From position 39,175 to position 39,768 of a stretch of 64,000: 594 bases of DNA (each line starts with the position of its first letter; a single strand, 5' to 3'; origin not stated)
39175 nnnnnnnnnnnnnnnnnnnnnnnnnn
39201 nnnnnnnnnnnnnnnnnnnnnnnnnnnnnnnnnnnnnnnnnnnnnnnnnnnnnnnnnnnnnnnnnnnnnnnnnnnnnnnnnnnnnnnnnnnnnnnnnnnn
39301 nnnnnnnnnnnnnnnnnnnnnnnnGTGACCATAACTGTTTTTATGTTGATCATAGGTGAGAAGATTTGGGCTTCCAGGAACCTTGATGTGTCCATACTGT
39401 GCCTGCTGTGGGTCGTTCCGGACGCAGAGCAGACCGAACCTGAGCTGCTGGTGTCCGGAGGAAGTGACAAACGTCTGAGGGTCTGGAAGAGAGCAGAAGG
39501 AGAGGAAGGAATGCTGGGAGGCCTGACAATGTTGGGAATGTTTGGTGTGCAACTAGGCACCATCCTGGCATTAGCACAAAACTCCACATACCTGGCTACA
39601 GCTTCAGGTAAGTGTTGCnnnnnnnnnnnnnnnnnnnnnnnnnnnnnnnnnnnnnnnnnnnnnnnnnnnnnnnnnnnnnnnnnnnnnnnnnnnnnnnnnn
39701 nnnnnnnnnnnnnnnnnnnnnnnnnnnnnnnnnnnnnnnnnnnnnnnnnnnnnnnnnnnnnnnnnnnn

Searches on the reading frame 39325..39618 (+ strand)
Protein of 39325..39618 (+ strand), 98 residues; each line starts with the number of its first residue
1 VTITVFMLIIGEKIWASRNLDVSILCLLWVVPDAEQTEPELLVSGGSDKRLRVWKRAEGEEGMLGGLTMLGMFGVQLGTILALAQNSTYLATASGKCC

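Call 55: search_protein_families(library=pfam, proteins=[window:39325-39618:+], max_evalue=0.01)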
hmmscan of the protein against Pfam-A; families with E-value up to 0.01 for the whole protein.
window:39325-39618:+ (98 aa): 2 families
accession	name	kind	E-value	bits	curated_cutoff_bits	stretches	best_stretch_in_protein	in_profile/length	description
PF00400.38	WD40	-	0.0015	19.5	27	0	40-54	24-38/39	WD domain, G-beta repeat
PF25047.1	Beta-prop_TEP1_2nd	-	0.0059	16.2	89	1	38-95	8-59/255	TEP-1 second beta-propeller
